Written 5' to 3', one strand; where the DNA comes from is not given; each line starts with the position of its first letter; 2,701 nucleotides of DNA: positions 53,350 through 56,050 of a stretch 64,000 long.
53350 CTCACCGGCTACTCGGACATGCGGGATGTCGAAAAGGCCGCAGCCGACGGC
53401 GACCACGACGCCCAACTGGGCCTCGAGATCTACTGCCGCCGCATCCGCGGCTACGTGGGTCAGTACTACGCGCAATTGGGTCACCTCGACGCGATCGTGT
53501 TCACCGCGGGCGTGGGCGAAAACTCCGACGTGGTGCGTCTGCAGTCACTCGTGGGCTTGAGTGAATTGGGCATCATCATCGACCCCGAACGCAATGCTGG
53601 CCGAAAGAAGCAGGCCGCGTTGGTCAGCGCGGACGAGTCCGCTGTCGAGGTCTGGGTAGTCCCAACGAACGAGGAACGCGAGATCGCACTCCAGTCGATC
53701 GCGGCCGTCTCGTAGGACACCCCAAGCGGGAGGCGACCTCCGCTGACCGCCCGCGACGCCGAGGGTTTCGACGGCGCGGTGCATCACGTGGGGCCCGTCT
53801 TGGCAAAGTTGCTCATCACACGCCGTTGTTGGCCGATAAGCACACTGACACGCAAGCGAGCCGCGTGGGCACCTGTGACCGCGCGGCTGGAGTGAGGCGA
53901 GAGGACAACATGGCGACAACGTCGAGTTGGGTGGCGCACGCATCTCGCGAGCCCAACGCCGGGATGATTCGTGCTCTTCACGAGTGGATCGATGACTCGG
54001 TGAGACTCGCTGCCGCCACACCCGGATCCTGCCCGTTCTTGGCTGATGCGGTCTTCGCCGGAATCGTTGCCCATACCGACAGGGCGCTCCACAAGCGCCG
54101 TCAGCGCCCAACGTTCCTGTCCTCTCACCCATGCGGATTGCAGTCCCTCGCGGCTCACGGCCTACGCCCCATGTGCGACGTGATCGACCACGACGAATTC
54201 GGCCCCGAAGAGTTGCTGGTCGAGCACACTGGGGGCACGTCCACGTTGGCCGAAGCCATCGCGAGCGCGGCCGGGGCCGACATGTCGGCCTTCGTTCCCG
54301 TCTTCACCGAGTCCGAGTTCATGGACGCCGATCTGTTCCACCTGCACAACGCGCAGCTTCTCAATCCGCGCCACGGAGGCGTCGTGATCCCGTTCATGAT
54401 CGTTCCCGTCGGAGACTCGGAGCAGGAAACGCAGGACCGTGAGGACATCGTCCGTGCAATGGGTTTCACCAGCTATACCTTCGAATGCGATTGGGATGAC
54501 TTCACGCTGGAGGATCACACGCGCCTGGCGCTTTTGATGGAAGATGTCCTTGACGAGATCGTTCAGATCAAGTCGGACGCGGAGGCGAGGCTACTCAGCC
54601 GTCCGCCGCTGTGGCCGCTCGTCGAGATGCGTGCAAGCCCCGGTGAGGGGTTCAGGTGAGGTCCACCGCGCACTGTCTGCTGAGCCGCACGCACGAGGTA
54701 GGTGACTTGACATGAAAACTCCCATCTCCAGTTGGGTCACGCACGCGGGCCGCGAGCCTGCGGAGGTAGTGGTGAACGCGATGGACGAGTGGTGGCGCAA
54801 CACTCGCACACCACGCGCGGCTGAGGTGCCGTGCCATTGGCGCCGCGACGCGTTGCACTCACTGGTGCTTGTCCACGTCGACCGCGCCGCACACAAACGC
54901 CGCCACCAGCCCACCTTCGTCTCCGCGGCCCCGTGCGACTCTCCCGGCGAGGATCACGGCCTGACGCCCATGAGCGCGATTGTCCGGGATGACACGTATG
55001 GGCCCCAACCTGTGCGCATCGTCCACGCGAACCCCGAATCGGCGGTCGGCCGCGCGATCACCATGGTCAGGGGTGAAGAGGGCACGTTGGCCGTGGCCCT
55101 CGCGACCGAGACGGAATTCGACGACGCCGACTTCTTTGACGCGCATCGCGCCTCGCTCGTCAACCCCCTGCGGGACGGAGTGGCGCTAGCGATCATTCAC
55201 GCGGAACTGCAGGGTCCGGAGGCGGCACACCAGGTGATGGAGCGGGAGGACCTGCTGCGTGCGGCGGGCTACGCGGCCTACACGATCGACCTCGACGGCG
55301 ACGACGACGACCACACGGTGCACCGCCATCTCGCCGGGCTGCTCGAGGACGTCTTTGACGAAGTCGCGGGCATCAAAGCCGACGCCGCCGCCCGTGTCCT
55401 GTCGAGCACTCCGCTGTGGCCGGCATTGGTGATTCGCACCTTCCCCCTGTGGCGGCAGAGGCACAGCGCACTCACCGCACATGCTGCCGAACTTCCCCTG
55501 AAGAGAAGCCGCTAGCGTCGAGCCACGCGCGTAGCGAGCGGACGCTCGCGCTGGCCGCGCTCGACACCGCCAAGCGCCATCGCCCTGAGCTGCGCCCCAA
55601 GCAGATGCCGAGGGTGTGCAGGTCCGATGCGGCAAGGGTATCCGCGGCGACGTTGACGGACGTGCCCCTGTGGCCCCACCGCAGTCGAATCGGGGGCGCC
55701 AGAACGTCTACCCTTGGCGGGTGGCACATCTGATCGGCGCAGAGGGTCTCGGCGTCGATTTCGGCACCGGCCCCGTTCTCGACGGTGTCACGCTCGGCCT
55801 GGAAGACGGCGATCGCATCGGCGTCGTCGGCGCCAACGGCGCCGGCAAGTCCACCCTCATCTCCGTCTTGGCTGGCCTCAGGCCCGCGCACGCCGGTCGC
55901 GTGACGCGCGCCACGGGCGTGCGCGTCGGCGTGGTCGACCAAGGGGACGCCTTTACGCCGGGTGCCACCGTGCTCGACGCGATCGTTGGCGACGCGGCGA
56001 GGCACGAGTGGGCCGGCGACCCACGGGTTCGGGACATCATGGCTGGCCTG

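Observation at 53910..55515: Tandem acidic paralogs that look like catalytically dead phosphoketolase N-domain fragments (possible new pseudoenzyme family)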

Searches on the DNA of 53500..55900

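Call 44: search_rna_families(source=window, start=53500, end=55900, threshold=evalue, max_evalue=1)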
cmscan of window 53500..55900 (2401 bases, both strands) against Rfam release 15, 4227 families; matches with E-value up to 1: 0.
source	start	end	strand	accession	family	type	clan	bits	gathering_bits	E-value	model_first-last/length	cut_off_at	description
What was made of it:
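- Tried and rejected: An Rfam scan of 53500-55900 at E up to 1 found nothing (call 44).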

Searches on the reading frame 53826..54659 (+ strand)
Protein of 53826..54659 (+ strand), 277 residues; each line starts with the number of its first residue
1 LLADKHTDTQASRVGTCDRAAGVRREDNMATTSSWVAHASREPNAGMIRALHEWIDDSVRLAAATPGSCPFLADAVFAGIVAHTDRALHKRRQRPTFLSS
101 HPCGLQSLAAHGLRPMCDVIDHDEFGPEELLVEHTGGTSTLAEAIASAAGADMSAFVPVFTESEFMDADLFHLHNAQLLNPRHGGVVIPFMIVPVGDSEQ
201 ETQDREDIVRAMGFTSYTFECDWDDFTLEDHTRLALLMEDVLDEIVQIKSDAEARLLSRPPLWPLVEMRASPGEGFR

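Call 3: search_protein_families(library=pfam, proteins=[window:53826-54659:+], max_evalue=1)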
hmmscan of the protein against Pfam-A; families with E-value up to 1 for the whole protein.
window:53826-54659:+ (277 aa): 1 family
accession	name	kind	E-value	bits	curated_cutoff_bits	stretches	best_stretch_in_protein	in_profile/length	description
PF09364.15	XFP_N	-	4.8e-07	29.4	23.7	1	174-274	180-284/364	XFP N-terminal domain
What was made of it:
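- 53910..54659 (+): P1: a 249-aa stand-alone, ThDP-motif-less phosphoketolase N (PP) domain paralog. TESE at residues 133-136 replaces GDGE. This is the slower-evolving copy. Pfam XFP_N 29.4 bits (call 3).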

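Call 4: search_protein_families(library=ncbifam, proteins=[window:53826-54659:+], max_evalue=1)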
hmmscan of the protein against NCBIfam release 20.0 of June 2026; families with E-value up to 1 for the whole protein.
window:53826-54659:+ (277 aa): 5 families
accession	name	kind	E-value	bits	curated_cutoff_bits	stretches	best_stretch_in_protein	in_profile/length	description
NF003620.0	PRK05261.1-5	equivalog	3.9e-08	31.8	1518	1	125-271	143-299/825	phosphoketolase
NF003619.0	PRK05261.1-4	subfamily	1.7e-05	23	962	1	174-273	192-295/799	phosphoketolase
NF003617.0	PRK05261.1-2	subfamily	0.0012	16.7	1143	1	174-272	193-295/797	phosphoketolase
NF003618.0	PRK05261.1-3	subfamily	0.0077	14.5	1199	1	175-272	185-287/789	phosphoketolase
NF003621.0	PRK05261.1-6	subfamily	0.014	13.4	1295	1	173-272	187-291/801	phosphoketolase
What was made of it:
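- No known catalytic motif or family matches, other than XFP_N (calls 3, 4).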

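Call 50: find_homologous_proteins(query=window:53910-54659:+, max_evalue=0.001)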
Query window:53910-54659:+ (249 aa): 46 proteins with E <= 0.001 among 1291 candidates.
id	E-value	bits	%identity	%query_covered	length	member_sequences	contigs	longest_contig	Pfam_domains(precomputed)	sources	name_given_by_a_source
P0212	4.9e-165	565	100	100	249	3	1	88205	PF09364.16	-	-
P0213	8.0e-144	495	89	98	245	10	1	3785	PF09364.16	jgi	-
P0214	1.8e-142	491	89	98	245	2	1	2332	PF09364.16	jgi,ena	-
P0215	6.4e-140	483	88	98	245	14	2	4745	PF09364.16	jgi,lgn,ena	-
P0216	8.5e-140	482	88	98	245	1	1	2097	PF09364.16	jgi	jgi:hypothetical protein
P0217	1.7e-137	475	86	98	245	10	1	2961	-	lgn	-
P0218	3.2e-137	474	84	98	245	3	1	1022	PF09364.16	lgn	-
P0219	9.1e-134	463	84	97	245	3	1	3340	PF09364.16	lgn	-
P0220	1.8e-133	462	83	97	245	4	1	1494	-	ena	-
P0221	4.5e-132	457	82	98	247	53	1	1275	PF09364.16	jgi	jgi:hypothetical protein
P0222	9.0e-130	449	82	98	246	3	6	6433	PF09364.16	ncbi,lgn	-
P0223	1.6e-129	449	81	98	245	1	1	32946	PF09364.16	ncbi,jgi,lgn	-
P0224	6.9e-129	447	80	98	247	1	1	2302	PF09364.16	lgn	-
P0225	2.9e-127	441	80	98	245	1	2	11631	PF09364.16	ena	-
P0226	4.7e-127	441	79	100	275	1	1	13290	PF09364.16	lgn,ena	-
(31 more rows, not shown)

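Call 54: predict_structure(alignment_id=A6)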
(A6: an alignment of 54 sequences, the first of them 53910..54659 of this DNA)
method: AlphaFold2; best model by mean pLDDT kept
length: 249 residues; sequences in the alignment: 54
mean_pLDDT: 92.9   pTM: 0.90
mean pLDDT of the five models: 92.9, 92.6, 91.9, 91.8, 90.6
residues with pLDDT >= 90: 204; 70-90: 38; 50-70: 6; < 50: 1
segments of 3 or more residues with pLDDT < 50: none
pLDDT, mean of each block of 10 residues (from residue 1): 77 92 96 91 92 97 96 90 94 88 93 97 94 96 96 96 93 96 98 92 97 98 97 98 63
secondary structure, 60 per line:
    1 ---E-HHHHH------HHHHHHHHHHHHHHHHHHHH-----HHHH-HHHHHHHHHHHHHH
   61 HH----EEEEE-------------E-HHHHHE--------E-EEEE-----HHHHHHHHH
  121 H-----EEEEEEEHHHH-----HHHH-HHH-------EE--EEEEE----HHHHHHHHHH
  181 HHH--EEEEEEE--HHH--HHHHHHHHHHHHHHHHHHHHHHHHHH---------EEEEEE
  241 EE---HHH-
elements in order: H6-10 H17-36 H42-45 H47-62 E67-71 H87-91 E103-106 H112-121 E127-133 H134-137 H143-146 E162-166 H171-183 E186-192 H200-225 E235-242

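Call 58: fold_search(model_id=the predicted structure, library=pdb)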
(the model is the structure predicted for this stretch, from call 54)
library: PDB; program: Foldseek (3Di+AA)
matches with E <= 10: 373; with E <= 0.001: 22
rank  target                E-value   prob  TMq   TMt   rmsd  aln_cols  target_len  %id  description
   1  3ahc                  1.1e-07  1.00  0.54  0.18   7.7       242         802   19  Resting form of Phosphoketolase from Bifidobacterium Breve (released 2010-08-25)
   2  3ahi                  1.5e-07  1.00  0.67  0.22   7.5       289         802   17  H320A mutant of Phosphoketolase from Bifidobacterium Breve complexed with acetyl thiamine diphosphate (released 2010-08-25)
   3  8io8_A                1.7e-07  1.00  0.56  0.19   6.5       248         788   16  Cryo-EM structure of cyanobacteria phosphoketolase complexed with AMPPNPin dimeric assembly (released 2023-06-28)
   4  3ahh                  1.7e-07  1.00  0.64  0.22   8.2       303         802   17  H142A mutant of Phosphoketolase from Bifidobacterium Breve complexed with acetyl thiamine diphosphate (released 2010-08-25)
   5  3ahj                  1.9e-07  1.00  0.66  0.22   6.8       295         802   17  H553A mutant of Phosphoketolase from Bifidobacterium Breve (released 2010-08-25)
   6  3ai7_A                4.4e-07  1.00  0.66  0.22   6.7       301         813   15  Crystal Structure of Bifidobacterium Longum Phosphoketolase (released 2010-09-15)
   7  8ioe_A                7.4e-07  1.00  0.69  0.23   7.0       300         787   13  Cryo-EM structure of cyanobacteria phosphoketolase in dodecameric assembly (released 2023-06-28)
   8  6lxv_A                8.4e-07  1.00  0.54  0.18   6.7       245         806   19  Cryo-EM structure of phosphoketolase from Bifidobacterium longum (released 2021-02-17)
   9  8ioe_G                1.0e-06  1.00  0.47  0.16   2.7       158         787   20  Cryo-EM structure of cyanobacteria phosphoketolase in dodecameric assembly (released 2023-06-28)
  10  3ahg                  1.5e-06  1.00  0.53  0.18   9.1       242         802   21  H64A mutant of Phosphoketolase from Bifidobacterium Breve complexed with a tricyclic ring form of thiamine diphosphate (released 2010-08-25)
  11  7c8i_E                1.7e-06  1.00  0.44  0.15   4.0       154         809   23  Ambient temperature structure of Bifidobacgterium longum phosphoketolase with thiamine diphosphate and phosphoenol pyu (released 2021-06-02)
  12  6gua_H                2.0e-06  1.00  0.62  0.21   7.2       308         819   15  Xylulose 5-phosphate phosphoketolase from Lactococcus lactis (released 2019-05-22)
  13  6gua_B                3.4e-06  1.00  0.60  0.20   7.1       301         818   15  Xylulose 5-phosphate phosphoketolase from Lactococcus lactis (released 2019-05-22)
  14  7c8i_B                4.8e-06  1.00  0.54  0.18   6.9       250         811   17  Ambient temperature structure of Bifidobacgterium longum phosphoketolase with thiamine diphosphate and phosphoenol pyu (released 2021-06-02)
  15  7c8h_D                5.1e-06  1.00  0.51  0.17   9.5       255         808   16  Ambient temperature structure of Bifidobacterium longum phosphoketolase with thiamine diphosphate (released 2021-06-02)
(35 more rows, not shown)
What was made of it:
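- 53910..54659 (+): AF2 pLDDT 92.9; Foldseek top 19 hits are phosphoketolases (calls 54, 58).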
